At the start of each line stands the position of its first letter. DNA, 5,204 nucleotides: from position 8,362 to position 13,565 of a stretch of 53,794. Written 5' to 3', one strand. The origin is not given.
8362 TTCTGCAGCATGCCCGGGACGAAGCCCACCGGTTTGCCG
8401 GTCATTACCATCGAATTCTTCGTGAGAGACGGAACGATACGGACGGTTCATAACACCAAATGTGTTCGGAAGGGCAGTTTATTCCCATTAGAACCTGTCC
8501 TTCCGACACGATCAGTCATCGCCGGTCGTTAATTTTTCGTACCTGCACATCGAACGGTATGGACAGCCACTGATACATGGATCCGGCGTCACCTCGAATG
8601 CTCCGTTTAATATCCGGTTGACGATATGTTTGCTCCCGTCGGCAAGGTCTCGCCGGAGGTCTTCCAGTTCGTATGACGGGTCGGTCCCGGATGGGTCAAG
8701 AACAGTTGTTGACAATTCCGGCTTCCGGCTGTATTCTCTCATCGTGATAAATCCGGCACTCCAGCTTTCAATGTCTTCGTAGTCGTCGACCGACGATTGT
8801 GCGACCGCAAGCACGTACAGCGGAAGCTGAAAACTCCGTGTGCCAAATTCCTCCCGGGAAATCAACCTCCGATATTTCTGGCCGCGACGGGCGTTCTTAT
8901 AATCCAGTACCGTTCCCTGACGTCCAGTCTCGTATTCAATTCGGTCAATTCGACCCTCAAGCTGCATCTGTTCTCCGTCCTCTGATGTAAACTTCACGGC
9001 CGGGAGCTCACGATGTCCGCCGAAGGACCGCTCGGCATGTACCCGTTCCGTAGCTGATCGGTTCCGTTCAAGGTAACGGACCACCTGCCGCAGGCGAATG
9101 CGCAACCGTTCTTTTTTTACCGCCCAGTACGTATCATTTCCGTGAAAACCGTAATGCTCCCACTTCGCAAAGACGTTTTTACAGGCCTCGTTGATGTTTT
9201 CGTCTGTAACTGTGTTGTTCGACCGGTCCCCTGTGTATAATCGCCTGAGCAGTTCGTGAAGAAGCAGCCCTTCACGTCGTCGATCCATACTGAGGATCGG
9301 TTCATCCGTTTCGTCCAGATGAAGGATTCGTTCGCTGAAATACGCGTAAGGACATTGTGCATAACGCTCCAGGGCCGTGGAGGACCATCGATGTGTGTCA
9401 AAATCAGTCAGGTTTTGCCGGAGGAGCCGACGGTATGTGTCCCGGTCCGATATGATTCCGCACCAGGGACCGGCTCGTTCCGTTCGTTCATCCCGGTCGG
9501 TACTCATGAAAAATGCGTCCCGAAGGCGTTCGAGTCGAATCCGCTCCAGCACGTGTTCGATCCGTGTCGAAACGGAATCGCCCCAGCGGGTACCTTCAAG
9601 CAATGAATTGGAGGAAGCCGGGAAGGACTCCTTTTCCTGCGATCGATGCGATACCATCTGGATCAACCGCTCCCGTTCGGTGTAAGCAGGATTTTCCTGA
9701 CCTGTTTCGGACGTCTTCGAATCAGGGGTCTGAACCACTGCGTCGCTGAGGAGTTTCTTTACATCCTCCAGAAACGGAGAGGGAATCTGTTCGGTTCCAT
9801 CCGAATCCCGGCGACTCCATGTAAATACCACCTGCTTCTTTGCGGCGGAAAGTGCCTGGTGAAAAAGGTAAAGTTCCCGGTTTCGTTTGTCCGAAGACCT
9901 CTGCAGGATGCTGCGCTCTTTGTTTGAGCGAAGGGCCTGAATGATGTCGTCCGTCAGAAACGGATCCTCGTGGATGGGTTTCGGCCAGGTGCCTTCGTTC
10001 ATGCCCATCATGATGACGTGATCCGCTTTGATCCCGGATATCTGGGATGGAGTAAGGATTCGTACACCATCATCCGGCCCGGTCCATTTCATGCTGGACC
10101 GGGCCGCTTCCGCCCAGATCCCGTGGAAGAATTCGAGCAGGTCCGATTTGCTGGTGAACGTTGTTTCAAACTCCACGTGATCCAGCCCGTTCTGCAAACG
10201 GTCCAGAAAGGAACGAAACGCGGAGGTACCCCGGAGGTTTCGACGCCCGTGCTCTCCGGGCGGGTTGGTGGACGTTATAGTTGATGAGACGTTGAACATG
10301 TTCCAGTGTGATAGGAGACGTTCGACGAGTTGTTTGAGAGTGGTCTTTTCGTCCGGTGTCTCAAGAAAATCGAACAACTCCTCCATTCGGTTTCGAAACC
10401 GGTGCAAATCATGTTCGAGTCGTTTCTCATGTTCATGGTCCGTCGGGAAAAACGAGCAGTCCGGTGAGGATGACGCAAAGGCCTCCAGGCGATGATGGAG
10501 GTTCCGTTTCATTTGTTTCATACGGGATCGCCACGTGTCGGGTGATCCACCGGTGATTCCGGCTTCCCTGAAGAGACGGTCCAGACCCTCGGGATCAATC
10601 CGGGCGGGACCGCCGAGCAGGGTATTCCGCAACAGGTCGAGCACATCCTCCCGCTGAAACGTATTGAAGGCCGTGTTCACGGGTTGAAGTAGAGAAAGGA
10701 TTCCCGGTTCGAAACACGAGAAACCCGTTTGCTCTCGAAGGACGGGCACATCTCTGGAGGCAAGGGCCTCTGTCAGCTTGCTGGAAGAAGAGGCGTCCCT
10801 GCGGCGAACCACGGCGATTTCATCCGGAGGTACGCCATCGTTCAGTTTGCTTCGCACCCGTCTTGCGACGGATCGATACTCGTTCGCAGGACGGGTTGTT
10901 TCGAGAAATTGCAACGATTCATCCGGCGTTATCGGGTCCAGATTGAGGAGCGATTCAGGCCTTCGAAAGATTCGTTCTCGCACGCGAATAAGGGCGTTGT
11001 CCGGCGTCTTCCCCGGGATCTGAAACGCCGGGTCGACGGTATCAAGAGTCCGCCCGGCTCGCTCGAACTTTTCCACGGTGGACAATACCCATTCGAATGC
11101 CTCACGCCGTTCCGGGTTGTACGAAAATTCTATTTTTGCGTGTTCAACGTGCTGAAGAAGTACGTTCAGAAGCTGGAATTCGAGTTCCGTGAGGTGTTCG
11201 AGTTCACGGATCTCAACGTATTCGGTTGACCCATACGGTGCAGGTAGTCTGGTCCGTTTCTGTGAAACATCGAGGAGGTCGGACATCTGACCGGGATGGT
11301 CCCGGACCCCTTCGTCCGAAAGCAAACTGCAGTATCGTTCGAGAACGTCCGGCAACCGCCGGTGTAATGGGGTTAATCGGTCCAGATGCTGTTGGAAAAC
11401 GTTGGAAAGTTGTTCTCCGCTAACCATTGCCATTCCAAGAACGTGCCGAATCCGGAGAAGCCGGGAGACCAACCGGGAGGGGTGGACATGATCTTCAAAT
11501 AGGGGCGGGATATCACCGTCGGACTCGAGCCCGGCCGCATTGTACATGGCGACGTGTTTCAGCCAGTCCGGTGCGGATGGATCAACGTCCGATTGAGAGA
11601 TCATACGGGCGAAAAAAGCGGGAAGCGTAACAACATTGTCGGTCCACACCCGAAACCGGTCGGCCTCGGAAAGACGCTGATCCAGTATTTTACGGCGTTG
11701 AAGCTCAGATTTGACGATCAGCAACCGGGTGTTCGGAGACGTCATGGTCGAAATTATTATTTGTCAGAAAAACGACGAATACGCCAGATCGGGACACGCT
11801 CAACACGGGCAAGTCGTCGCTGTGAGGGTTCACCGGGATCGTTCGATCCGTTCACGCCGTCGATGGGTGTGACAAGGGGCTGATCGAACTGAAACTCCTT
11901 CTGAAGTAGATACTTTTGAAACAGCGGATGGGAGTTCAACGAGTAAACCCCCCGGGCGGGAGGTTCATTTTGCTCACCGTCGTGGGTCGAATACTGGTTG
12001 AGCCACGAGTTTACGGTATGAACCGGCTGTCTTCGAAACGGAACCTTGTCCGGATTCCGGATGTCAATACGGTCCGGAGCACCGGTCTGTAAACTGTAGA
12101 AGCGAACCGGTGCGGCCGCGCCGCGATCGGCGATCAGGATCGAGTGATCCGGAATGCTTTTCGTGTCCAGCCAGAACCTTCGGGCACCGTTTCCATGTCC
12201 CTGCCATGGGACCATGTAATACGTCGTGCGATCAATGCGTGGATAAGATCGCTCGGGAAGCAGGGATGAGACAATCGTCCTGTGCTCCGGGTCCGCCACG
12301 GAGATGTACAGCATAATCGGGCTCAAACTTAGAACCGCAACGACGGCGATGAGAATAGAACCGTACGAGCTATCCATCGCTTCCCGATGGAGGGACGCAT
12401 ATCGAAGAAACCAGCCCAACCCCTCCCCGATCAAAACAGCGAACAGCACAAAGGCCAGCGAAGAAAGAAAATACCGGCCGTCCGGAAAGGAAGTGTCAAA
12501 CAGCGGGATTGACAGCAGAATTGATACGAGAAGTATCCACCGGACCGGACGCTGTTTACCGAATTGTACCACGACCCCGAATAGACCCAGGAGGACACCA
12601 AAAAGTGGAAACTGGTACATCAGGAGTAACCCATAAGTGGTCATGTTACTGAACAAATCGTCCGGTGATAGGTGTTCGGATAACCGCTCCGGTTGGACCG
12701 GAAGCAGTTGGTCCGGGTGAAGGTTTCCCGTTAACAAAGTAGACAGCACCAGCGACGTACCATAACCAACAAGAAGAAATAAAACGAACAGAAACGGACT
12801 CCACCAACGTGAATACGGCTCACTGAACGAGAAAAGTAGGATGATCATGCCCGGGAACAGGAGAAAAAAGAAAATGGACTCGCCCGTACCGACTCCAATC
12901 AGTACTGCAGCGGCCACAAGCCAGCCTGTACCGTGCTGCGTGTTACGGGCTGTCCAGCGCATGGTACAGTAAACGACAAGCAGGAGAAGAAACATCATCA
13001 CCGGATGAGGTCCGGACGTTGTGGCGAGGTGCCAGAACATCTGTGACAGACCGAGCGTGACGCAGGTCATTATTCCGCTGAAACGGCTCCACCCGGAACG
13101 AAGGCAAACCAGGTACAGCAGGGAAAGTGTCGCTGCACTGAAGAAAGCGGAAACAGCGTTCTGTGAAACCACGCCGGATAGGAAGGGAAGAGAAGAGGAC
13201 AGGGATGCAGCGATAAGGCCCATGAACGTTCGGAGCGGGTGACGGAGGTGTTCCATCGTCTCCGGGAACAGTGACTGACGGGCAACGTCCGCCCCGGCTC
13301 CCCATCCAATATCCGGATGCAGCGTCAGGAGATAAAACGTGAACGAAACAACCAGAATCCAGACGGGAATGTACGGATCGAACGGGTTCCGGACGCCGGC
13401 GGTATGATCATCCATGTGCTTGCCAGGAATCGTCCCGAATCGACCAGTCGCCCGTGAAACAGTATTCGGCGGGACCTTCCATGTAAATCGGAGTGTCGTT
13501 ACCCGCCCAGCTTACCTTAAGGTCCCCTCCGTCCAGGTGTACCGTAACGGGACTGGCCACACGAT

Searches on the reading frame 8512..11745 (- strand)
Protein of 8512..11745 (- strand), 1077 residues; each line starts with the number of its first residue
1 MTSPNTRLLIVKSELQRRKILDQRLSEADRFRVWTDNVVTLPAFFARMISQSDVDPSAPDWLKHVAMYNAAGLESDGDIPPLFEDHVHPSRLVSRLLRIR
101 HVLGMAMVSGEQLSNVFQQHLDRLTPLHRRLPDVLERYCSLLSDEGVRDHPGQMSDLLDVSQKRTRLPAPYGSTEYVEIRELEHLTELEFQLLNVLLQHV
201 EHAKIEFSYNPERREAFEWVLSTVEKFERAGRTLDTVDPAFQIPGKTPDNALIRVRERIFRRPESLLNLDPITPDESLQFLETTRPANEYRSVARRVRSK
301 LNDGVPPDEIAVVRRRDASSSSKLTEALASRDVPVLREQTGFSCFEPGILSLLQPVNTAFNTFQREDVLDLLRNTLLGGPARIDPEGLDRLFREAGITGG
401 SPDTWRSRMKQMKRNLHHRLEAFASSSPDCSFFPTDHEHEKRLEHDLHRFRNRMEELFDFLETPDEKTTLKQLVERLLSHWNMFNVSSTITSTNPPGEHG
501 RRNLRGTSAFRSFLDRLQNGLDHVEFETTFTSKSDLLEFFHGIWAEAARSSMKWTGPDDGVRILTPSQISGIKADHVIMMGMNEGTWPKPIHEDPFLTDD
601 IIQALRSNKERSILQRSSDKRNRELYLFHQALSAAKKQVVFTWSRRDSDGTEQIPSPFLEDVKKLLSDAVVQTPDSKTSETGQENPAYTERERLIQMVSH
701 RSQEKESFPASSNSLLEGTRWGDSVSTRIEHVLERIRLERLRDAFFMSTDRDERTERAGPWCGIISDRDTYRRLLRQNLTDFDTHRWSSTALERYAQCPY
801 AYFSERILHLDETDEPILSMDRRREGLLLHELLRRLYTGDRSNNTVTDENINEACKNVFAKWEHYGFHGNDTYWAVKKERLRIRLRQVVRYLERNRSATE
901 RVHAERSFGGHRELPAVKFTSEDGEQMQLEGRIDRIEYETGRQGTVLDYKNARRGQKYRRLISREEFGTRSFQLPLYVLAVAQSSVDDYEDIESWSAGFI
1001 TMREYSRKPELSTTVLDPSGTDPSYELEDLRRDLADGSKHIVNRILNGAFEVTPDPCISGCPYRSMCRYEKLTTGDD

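Call 92: search_protein_families(library=pfam, proteins=[window:8512-11745:-], max_evalue=0.0001)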
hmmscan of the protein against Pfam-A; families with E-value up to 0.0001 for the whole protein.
window:8512-11745:- (1077 aa): 1 family
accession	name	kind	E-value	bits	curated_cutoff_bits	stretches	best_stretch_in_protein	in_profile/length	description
PF12705.13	PDDEXK_1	-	2.3e-33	116.6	22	1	786-1068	1-247/247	PD-(D/E)XK nuclease superfamily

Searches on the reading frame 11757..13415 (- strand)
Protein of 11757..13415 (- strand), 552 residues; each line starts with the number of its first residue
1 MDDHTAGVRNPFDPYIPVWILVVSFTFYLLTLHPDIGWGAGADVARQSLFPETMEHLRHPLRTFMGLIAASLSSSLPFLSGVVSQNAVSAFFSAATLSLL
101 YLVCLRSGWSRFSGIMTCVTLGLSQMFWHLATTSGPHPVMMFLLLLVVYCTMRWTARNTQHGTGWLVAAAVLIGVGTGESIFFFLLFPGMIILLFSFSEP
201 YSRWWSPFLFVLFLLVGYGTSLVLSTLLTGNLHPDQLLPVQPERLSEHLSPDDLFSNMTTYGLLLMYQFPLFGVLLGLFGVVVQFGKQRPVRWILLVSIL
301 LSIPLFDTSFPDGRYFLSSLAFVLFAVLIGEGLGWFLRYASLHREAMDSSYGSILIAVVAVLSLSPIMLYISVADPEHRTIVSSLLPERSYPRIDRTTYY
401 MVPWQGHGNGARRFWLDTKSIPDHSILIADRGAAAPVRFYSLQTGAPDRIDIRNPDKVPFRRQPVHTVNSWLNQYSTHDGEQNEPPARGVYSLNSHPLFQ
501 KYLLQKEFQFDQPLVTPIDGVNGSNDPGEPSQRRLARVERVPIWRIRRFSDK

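Call 92: search_protein_families(library=pfam, proteins=[window:11757-13415:-], max_evalue=0.0001)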
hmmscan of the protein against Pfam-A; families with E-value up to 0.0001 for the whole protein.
window:11757-13415:- (552 aa): 1 family
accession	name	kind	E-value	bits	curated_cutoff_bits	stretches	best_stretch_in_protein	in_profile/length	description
PF11028.14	TMEM260-like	-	8.7e-09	35.8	24.2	1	70-196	27-172/179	Protein O-mannosyl-transferase TMEM260-like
